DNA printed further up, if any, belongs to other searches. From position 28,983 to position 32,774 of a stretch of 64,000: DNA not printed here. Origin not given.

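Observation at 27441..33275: An AT-rich three-gene envelope module of unknown function is the best candidate for an undescribed system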

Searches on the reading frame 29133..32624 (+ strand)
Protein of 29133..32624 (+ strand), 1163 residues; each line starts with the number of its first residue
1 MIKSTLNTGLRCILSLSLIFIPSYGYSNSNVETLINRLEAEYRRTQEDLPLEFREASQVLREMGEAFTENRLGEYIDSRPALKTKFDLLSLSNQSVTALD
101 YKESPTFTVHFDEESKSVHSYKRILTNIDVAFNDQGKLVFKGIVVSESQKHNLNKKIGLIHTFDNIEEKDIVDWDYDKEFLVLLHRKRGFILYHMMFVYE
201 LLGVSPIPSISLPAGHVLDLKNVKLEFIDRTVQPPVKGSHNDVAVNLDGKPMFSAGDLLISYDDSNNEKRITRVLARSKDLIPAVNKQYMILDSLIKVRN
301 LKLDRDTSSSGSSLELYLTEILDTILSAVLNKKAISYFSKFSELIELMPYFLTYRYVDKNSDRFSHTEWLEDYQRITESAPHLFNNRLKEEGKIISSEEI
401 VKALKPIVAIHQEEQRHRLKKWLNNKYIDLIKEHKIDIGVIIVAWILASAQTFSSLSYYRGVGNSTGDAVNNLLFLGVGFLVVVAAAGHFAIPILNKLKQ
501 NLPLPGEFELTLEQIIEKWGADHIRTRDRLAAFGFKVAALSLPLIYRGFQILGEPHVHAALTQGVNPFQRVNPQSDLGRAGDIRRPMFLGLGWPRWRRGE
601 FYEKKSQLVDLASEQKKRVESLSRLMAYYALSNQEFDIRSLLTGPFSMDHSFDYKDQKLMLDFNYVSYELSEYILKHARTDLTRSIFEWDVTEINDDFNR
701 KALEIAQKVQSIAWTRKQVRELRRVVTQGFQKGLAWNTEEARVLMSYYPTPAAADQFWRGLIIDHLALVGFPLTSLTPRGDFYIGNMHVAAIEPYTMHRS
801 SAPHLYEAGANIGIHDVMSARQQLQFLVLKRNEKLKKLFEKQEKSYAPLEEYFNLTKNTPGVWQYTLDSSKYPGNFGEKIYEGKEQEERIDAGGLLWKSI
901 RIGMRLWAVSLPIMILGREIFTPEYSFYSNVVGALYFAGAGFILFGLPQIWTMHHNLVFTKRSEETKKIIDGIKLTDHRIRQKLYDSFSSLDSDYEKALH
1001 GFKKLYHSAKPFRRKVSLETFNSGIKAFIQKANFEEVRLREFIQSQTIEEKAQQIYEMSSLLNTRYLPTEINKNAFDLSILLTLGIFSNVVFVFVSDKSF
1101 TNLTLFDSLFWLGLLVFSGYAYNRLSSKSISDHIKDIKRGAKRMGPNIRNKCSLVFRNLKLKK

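Call 3: search_protein_families(library=pfam, proteins=[window:29133-32624:+], max_evalue=0.1)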
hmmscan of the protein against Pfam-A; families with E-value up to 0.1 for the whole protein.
window:29133-32624:+ (1163 aa): 0 families

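Call 4: search_protein_families(library=ncbifam, proteins=[window:29133-32624:+], max_evalue=0.1)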
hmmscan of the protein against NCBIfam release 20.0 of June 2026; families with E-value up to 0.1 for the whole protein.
window:29133-32624:+ (1163 aa): 0 families

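Call 5: find_homologous_proteins(query=window:29133-32624:+, max_evalue=0.001)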
Query window:29133-32624:+ (1163 aa): 15 proteins with E <= 0.001 among 8000 candidates.
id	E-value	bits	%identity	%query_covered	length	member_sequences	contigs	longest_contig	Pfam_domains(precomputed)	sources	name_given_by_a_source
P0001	0.0e+0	2632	100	100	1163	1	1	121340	-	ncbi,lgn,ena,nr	ncbi:MAG: hypothetical protein OXM55_05960 [Bdellovibrionales bacterium]|nr:hypothetical protein [Bd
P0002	0.0e+0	2195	83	100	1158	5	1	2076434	-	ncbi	-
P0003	0.0e+0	1751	76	87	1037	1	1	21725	-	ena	-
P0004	0.0e+0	1491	57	100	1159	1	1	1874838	-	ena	-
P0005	0.0e+0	1378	53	100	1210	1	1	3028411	-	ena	-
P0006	0.0e+0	1271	51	100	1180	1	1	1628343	-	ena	-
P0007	0.0e+0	1213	49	100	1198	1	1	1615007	-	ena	-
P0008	0.0e+0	1188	47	99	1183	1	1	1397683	-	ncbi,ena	-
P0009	0.0e+0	1169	48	100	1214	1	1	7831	-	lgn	-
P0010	0.0e+0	1115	46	99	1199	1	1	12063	-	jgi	-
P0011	9.7e-239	813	39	99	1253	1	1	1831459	-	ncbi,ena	-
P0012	6.3e-195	668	35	96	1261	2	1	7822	-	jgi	-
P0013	2.8e-188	646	35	96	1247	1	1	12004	PF03118.22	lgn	-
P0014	4.0e-188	646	33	99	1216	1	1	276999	-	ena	-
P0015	1.0e-180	621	35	95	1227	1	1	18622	-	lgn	-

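Call 7: find_encoding_contigs(protein=P0004, flank=8000, max_places=2)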
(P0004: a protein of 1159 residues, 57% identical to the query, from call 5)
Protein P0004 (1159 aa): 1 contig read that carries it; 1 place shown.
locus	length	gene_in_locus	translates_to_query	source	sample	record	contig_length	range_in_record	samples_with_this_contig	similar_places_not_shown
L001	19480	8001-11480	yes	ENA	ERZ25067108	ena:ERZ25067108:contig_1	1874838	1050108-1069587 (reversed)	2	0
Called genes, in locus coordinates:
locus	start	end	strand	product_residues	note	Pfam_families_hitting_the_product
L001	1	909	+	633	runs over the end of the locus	PF00474:SSF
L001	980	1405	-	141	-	PF07681:DoxX, PF04173:DoxD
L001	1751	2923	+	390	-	-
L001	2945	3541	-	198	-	PF02245:Pur_DNA_glyco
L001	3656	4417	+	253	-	PF03767:Acid_phosphat_B (weak)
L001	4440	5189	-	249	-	-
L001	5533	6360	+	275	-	-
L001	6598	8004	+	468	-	PF12799:LRR_4 (faint), PF13855:LRR_8 (faint), PF00560:LRR_1 (faint), PF23598:LRR_14 (weak)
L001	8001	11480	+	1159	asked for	-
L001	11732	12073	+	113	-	-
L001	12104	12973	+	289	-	-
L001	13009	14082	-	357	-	-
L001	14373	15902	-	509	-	-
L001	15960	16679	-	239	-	-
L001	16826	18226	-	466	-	PF00082:Peptidase_S8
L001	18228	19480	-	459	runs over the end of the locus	-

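Call 8: find_encoding_contigs(protein=P0011, flank=8000, max_places=2)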
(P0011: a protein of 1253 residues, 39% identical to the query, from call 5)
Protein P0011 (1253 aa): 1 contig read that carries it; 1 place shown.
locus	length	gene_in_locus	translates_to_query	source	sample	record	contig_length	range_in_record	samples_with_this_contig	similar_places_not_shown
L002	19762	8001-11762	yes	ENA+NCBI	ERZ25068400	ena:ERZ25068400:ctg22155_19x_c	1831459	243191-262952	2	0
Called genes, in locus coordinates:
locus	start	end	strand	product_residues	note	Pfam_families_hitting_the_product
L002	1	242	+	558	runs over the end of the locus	PF02163:Peptidase_M50, PF21558:Pept_S41_N_bact (faint), PF14685:PDZ_Tricorn (faint), PF17820:PDZ_6 (weak), PF00595:PDZ (weak), PF13180:PDZ_2, PF17820:PDZ_6 (weak)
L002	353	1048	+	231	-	PF00814:TsaD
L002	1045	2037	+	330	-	PF00849:PseudoU_synth_2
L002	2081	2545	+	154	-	-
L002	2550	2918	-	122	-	-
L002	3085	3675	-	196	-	PF00025:Arf (weak)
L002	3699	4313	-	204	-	PF21176:RecR_HhH, PF01751:Toprim, PF13662:Toprim_4, PF21175:RecR_C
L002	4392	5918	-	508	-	PF06068:TIP49 (faint), PF13177:DNA_pol3_delta2, PF00004:AAA, PF07728:AAA_5 (weak), PF13401:AAA_22 (weak), PF22608:DNAX_ATPase_lid, PF12169:DNA_pol3_gamma3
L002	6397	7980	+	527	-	PF12799:LRR_4 (faint), PF00560:LRR_1 (faint), PF13855:LRR_8 (faint)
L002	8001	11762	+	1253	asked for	-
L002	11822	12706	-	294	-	PF01464:SLT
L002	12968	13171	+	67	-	PF02599:CsrA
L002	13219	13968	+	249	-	PF06271:RDD (weak)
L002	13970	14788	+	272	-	PF00378:ECH_1, PF16113:ECH_2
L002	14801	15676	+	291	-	PF01040:UbiA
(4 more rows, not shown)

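Call 9: find_encoding_contigs(protein=P0014, flank=8000, max_places=2)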
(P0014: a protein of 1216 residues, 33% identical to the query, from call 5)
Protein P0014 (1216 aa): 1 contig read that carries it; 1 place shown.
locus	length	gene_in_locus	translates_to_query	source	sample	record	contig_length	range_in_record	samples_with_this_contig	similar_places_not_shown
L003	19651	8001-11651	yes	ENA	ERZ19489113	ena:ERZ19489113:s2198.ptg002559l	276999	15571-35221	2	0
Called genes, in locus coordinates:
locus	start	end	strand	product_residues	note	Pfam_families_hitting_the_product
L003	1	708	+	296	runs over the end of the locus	PF02649:GCHY-1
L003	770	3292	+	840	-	PF00005:ABC_tran (faint), PF02463:SMC_N (faint), PF13191:AAA_16 (faint), PF13555:AAA_29 (faint), PF20703:nSTAND1 (faint), PF17760:UvrA_inter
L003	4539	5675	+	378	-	PF00437:T2SSE, PF00005:ABC_tran (weak)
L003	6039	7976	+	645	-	PF23598:LRR_14 (faint), PF00560:LRR_1 (faint), PF12799:LRR_4 (faint), PF13855:LRR_8 (faint)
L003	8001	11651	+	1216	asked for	-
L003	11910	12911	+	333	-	PF00676:E1_dh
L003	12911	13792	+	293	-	PF02779:Transket_pyr, PF02780:Transketolase_C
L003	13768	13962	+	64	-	-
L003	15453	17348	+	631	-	PF00072:Response_reg, PF00226:DnaJ (faint)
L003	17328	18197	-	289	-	PF02481:DNA_processg_A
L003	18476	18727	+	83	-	-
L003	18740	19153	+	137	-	-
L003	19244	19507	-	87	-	-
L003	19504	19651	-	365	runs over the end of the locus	-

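Call 19: find_related_loci(query=A1, collection=genome_contigs, flank=10000)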
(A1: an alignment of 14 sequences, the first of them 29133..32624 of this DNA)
Query A1 (1163 aa) in genome_contigs; peptide patterns used: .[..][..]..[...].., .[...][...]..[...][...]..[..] (x = any residue, [..] = any of these).
101 stretches matched a pattern; 8 encode a relative of the query (tblastn E <= 1e-3); 6 distinct loci.
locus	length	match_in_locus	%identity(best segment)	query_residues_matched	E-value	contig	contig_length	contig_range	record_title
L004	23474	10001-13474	83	1-1163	0e+0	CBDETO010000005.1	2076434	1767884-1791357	MAG: Bdellovibrionales bacterium isolate 3909de7a-6806-4ff3-aa1f-b473fb14ec58 genome assembly, contig: contig_5, whole g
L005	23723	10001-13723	39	1-1157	0e+0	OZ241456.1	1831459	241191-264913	MAG: Bdellovibrionales bacterium isolate b7f951f6-ad55-4040-9540-f2673886bfab genome assembly, chromosome: 1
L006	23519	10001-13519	47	1-1157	0e+0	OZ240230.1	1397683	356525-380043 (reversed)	MAG: Bdellovibrionales bacterium isolate 6d663a9e-0918-430b-aa06-578e47c45a83 genome assembly, chromosome: 1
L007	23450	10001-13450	34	5-1135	0e+0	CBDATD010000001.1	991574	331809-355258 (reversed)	MAG: Bdellovibrionales bacterium isolate 585bcca8-31af-42a4-9075-87e9a9e69cb9 genome assembly, contig: contig_1, whole g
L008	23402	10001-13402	28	52-1150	3e-107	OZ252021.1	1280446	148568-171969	MAG: Bdellovibrionales bacterium isolate 6a496bf3-181e-4461-950e-825b0d533db7 genome assembly, chromosome: 1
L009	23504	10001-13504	24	27-1119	2e-35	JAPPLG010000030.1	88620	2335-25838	MAG: Bdellovibrionales bacterium isolate RHO3_bin_17 NODE_617_length_88620_cov_34.088489, whole genome shotgun sequence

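Call 22: search_protein_representatives(protein=window:29133-32624:+)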
Query: 1163 residues. Proteins with E-value up to 0.001 (for the whole library): 84; up to 1e-10: 54; up to 1e-30: 36. The best 84 are listed.
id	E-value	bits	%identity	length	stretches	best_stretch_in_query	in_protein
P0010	0.0e+00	1114.7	48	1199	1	2-1158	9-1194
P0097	1.2e-279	947.2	60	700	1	465-1163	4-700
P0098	1.7e-245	834.1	41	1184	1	6-1157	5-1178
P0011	3.1e-239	813.4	43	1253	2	148-1155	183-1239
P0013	8.9e-189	646.3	37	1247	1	11-1133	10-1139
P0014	1.3e-188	645.8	35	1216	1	27-1160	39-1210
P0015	3.2e-181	621.3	36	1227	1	12-1115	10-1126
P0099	3.7e-173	594.6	37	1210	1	2-1156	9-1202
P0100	9.3e-151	520.4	69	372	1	1-364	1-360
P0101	1.1e-109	384.4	31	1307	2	28-1026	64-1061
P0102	1.6e-109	383.9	36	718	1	471-1135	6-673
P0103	8.0e-104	365.0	30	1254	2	10-1026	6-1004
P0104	1.6e-96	340.8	30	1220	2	405-1139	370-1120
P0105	7.3e-82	292.3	40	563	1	11-529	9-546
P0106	9.0e-63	229.1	56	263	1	434-679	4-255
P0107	2.4e-60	221.1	27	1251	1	7-1139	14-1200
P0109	7.2e-58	212.8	30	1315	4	503-960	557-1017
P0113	2.6e-47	177.9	26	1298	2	323-1158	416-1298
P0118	7.8e-37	143.2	28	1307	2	519-1018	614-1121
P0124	2.6e-32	128.2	26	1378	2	453-1139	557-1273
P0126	8.5e-32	126.5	27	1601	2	453-1007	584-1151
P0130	1.6e-22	95.8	26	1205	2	166-281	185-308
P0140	4.4e-14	67.8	25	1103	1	197-834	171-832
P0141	8.7e-14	66.9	26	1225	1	166-833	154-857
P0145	1.5e-11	59.4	25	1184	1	62-843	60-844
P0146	2.1e-09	52.4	27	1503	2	58-292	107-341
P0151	8.4e-09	50.4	23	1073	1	59-644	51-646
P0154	5.2e-08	47.7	27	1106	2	517-787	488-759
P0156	1.4e-07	46.4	25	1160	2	512-880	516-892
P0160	7.4e-07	43.9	25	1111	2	528-770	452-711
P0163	2.9e-05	38.6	24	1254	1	525-850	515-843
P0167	4.6e-05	38.0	24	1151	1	563-785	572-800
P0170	3.7e-04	35.0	33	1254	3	119-277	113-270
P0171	5.2e-04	34.5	26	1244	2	527-632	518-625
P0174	8.1e-04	33.9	27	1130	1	517-782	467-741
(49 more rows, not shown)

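Call 25: search_protein_families(library=pfam, proteins=[P0101, P0109, P0126, P0124, P0141, P0146, P0174], max_evalue=0.01)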
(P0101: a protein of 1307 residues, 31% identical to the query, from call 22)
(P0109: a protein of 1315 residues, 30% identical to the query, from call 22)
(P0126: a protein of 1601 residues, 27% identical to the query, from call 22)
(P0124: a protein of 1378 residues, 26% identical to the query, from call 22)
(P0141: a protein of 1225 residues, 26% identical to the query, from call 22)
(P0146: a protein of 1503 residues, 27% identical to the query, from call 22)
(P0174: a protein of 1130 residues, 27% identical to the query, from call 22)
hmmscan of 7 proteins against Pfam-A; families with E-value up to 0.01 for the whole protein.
P0101 (1307 aa): 2 families
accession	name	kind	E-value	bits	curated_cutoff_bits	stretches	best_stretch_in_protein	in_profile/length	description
PF03118.21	RNA_pol_A_CTD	-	0.00026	21.1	23.8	1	1235-1274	26-65/67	Bacterial RNA polymerase, alpha chain C terminal domain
PF14520.12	HHH_5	-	0.0027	18.6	27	1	1236-1270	17-51/57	Helix-hairpin-helix domain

P0109 (1315 aa): 0 families

P0126 (1601 aa): 0 families

P0124 (1378 aa): 0 families

P0141 (1225 aa): 0 families

P0146 (1503 aa): 0 families

P0174 (1130 aa): 0 families

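Call 30: search_solved_structures(query=A3, max_evalue=10, show_alignments=2)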
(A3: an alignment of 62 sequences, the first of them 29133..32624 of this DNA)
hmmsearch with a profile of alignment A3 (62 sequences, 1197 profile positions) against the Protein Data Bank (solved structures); distinct sequences matched with E-value up to 10: 11.
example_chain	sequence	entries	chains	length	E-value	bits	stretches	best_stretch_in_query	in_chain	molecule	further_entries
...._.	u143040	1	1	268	0.028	15.4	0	579-627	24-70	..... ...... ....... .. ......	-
6e7e_A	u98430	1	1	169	0.028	15.4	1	975-1098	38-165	Inclusion membrane protein A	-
6e6a_B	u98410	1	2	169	0.049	14.6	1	976-1098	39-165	Inclusion membrane protein A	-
3etw_A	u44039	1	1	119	1.1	10.1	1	314-395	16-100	Adhesin A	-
3etz_A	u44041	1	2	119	1.2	9.9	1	314-395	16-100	Adhesin A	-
3etx_A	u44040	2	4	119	1.2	9.9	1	309-395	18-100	Adhesin A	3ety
4x5m_A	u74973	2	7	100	1.8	9.4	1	1106-1157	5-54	Uncharacterized protein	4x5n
8p6j_BBB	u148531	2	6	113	2.7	8.8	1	996-1087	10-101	Antiphagocytic M protein, type 3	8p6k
6wk5_B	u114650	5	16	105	4.3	8.1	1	459-507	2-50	Multidrug resistance protein, SMR family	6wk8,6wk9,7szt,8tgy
8vxu_A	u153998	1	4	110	4.7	8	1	459-507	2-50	Multidrug resistance protein, SMR family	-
7z3n_C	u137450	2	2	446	7.9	7.2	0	354-476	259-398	Putative ribosome associated protein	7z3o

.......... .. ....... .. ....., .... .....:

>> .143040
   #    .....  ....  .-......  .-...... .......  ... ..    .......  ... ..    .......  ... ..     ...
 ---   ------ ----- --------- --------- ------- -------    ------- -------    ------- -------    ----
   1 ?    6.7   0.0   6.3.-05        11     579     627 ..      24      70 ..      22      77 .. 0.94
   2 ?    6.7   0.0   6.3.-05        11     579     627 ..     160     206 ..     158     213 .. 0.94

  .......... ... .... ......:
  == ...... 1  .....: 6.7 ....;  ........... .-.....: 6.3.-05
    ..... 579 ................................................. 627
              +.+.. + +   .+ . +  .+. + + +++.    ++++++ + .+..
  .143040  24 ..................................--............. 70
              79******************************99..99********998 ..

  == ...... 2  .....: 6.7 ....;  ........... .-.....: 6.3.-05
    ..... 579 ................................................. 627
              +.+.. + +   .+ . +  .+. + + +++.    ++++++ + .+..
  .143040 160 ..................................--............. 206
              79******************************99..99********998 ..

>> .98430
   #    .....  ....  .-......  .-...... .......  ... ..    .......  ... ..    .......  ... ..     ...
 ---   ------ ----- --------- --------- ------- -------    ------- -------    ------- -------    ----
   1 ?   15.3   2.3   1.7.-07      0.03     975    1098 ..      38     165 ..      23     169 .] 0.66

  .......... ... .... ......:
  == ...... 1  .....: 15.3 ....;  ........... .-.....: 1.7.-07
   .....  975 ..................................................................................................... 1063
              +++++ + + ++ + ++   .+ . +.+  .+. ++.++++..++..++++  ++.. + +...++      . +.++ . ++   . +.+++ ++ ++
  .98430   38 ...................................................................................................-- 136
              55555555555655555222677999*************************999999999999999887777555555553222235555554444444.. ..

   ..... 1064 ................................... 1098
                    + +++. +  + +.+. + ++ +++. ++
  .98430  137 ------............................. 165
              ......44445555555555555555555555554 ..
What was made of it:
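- On Chlamydial Inc proteins: The profile hit to IncA has E = 0.028 and lies in a coiled coil (call 30).
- On Any Pfam family or solved fold, for the giant protein: The PDB profile search gives a best E of 0.028 (call 30).
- Closest known: Chlamydial inclusion membrane proteins. Same: This is the top, but non-significant, PDB sequence hit (E = 0.028; call 30).
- The three 'bilobed' hairpins plus a coiled coil recall Inc proteins, and the best PDB sequence hit is IncA, though only at E = 0.028 (call 30). The IncA hit is not significant and lies in a coiled coil (call 30).
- Tried and rejected: I rejected both as coiled-coil or chance matches (call 30).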
